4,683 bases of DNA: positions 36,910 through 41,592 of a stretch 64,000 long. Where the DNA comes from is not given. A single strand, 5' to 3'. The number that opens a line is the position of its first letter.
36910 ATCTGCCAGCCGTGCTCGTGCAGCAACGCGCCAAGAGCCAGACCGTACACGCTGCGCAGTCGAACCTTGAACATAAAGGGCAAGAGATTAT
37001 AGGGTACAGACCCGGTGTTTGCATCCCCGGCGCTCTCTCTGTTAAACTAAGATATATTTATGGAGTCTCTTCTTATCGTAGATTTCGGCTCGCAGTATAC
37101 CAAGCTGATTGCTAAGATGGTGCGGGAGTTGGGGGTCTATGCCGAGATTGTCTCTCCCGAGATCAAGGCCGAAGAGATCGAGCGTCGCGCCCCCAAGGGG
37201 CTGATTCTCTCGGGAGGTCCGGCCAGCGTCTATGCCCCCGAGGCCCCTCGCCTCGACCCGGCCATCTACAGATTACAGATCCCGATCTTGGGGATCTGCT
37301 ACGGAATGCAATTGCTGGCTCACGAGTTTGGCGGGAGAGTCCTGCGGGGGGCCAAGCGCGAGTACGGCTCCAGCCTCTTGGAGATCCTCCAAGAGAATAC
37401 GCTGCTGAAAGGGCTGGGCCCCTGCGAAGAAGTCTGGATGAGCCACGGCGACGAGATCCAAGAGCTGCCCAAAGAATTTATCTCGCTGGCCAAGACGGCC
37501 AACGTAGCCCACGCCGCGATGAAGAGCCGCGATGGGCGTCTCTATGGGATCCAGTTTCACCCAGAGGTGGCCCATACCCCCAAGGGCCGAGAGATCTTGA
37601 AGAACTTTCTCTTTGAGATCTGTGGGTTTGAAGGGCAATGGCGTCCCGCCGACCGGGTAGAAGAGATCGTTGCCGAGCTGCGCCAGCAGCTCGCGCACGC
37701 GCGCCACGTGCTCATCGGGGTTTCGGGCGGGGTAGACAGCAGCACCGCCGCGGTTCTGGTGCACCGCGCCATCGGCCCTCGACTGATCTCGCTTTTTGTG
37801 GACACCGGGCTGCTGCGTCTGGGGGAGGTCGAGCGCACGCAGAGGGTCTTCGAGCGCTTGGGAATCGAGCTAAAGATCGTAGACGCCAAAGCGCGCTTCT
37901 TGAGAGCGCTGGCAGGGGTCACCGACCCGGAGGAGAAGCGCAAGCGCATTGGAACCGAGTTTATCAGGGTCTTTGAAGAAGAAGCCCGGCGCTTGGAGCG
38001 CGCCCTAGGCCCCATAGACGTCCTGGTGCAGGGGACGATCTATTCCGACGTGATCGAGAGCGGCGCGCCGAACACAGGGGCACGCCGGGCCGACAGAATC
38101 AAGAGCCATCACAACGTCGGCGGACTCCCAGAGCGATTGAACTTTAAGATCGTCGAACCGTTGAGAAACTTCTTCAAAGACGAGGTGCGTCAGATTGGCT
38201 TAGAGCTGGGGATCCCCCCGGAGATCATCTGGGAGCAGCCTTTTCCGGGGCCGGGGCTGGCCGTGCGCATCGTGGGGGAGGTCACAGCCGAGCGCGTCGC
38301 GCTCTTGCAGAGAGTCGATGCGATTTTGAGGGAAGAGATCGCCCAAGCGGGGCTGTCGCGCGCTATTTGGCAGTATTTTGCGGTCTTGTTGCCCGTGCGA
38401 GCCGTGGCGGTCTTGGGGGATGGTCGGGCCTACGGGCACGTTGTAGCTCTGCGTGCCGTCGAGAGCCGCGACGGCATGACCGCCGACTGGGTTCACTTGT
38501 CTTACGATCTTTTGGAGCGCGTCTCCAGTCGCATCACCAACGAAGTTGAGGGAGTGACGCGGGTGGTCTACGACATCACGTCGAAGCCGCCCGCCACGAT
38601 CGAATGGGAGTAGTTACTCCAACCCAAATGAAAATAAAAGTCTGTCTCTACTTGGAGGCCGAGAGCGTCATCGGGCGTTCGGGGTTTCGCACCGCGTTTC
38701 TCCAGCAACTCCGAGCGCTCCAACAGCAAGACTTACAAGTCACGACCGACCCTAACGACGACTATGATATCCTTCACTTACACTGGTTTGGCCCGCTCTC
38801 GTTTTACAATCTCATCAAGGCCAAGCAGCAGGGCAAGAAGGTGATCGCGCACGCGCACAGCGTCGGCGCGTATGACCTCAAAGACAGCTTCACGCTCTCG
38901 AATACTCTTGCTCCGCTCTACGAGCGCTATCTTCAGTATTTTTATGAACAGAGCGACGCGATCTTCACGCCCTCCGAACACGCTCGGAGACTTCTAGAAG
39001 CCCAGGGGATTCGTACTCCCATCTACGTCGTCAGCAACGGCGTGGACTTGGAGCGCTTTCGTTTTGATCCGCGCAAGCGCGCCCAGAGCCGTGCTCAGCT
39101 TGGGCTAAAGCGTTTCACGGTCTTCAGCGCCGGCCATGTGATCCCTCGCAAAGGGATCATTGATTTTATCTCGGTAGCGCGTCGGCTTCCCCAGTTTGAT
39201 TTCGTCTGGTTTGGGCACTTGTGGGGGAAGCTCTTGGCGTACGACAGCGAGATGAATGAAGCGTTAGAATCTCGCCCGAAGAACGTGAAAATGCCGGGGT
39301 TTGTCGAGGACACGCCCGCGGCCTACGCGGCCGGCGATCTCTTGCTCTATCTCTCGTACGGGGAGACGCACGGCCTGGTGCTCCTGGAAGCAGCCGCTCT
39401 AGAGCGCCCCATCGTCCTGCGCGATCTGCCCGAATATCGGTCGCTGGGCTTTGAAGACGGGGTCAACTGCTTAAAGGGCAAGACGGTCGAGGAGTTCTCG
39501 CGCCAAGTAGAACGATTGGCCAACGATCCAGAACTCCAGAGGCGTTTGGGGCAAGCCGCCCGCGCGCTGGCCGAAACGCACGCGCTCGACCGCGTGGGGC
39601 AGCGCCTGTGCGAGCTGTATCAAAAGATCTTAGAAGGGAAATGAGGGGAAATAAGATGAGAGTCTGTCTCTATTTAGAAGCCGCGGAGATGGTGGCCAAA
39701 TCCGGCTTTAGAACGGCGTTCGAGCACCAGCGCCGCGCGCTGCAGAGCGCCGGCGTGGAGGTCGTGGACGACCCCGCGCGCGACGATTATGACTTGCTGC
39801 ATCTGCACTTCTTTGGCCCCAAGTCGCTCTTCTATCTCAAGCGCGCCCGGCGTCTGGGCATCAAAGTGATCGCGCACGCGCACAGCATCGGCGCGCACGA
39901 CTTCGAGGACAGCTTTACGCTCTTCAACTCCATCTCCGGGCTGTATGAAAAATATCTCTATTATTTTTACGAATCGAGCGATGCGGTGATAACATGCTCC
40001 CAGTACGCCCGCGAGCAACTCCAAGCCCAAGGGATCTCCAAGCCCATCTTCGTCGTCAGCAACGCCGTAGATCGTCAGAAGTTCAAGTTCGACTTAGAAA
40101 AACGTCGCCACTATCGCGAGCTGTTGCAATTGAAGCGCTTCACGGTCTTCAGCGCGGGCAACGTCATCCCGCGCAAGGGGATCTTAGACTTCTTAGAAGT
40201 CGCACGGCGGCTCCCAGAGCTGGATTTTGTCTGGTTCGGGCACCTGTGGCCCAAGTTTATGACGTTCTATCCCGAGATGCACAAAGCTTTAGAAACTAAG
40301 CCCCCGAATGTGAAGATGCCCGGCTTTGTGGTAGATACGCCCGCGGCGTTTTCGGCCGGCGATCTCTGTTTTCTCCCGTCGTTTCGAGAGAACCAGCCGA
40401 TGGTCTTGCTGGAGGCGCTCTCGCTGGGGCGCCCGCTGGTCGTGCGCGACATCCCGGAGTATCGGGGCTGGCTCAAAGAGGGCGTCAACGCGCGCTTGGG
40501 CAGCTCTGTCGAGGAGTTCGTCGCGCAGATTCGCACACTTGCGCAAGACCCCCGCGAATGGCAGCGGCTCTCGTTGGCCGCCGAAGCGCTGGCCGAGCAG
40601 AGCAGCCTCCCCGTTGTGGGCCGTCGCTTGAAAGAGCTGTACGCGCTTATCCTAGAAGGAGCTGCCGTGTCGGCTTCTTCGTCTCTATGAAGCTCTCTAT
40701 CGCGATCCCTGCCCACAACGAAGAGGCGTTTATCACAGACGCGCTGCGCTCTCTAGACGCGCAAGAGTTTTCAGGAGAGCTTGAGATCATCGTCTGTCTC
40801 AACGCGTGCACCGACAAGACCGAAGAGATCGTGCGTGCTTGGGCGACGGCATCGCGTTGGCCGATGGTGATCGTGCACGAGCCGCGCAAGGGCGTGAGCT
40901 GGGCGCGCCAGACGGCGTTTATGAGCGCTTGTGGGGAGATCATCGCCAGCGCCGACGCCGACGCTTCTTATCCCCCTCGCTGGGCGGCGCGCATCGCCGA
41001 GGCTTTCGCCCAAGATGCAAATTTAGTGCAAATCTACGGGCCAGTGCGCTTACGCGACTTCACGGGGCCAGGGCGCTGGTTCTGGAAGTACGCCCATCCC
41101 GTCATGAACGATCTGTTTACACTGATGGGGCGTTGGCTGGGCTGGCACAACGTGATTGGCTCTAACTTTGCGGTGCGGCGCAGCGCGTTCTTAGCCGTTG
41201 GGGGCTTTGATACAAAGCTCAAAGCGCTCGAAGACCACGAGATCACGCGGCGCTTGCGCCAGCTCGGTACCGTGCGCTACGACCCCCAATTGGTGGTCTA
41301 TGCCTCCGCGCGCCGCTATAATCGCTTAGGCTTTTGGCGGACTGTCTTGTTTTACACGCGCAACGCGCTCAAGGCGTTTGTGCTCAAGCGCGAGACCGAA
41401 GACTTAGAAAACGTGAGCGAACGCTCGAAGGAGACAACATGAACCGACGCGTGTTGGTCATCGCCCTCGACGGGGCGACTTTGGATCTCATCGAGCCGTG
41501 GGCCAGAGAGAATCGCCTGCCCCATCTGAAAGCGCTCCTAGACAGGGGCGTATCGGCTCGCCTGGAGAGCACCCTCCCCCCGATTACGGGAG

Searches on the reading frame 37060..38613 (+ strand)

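Call 53: search_protein_families(library=pfam, proteins=[window:37060-38613:+], max_evalue=0.00001)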
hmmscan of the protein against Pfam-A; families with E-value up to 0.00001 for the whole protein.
window:37060-38613:+ (517 aa): 4 families
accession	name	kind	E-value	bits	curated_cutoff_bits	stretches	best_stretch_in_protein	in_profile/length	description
PF00117.34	GATase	-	4.1e-48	164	22.8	1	5-186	1-189/190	Glutamine amidotransferase class-I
PF00958.27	GMP_synt_C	-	6.2e-43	145.2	27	1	425-516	1-92/92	GMP synthase C terminal domain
PF02540.23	NAD_synthase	-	1.2e-10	41.4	21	1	201-279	3-84/242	NAD synthase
PF07722.19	Peptidase_C26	-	1.1e-08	35.5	20.5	1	68-169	100-219/219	Peptidase C26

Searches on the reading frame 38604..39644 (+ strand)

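Call 53: search_protein_families(library=pfam, proteins=[window:38604-39644:+], max_evalue=0.00001)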
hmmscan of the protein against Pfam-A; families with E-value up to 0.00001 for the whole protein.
window:38604-39644:+ (346 aa): 5 families
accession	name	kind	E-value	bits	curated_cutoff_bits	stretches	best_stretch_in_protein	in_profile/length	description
PF13439.12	Glyco_transf_4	-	1.4e-17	64.7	28.5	1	31-151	59-170/170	Glycosyltransferase Family 4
PF00534.26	Glycos_transf_1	-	1.2e-16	61.2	26.4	1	163-320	6-170/172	Glycosyl transferases group 1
PF13692.12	Glyco_trans_1_4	-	3.6e-13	50.4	27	1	172-308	3-142/142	Glycosyl transferases group 1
PF13579.12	Glyco_trans_4_4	-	2.4e-10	41.4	29.7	1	33-146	60-158/158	Glycosyl transferase 4-like domain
PF13524.12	Glyco_trans_1_2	-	4.6e-09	36.8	25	1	187-327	4-134/144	Glycosyl transferase-like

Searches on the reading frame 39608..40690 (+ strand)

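Call 53: search_protein_families(library=pfam, proteins=[window:39608-40690:+], max_evalue=0.00001)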
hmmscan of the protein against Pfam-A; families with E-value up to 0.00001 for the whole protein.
window:39608-40690:+ (360 aa): 5 families
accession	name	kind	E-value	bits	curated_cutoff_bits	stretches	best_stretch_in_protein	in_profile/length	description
PF13439.12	Glyco_transf_4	-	9.7e-17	61.9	28.5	1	58-157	70-169/170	Glycosyltransferase Family 4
PF13692.12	Glyco_trans_1_4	-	1.8e-15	57.9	27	1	179-314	3-142/142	Glycosyl transferases group 1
PF00534.26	Glycos_transf_1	-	1.1e-14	54.8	26.4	1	173-324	11-168/172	Glycosyl transferases group 1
PF13579.12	Glyco_trans_4_4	-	9.8e-11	42.7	29.7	1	48-152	67-157/158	Glycosyl transferase 4-like domain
PF13524.12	Glyco_trans_1_2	-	2.2e-08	34.6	25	1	194-327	4-127/144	Glycosyl transferase-like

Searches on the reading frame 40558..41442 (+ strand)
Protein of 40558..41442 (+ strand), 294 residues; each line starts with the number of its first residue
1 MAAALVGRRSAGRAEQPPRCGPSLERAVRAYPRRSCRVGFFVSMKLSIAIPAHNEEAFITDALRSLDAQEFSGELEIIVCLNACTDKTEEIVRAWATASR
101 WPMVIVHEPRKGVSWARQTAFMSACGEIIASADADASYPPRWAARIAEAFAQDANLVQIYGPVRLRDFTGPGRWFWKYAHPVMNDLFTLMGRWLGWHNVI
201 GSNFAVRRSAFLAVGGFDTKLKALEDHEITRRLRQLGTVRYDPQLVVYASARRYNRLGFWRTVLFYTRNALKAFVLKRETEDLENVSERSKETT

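Call 53: search_protein_families(library=pfam, proteins=[window:40558-41442:+], max_evalue=0.00001)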
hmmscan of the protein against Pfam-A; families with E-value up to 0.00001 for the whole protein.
window:40558-41442:+ (294 aa): 3 families
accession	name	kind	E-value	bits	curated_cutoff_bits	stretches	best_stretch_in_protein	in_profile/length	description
PF00535.33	Glycos_transf_2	-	3.2e-23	82.9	23.3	1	47-211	1-164/168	Glycosyl transferase family 2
PF13641.12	Glyco_tranf_2_3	-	3.3e-10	40.8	27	1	46-249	3-211/230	Glycosyltransferase like family 2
PF10111.15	Glyco_tranf_2_2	-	1.4e-09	38.3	27.3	1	48-235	4-201/276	Glycosyltransferase like family 2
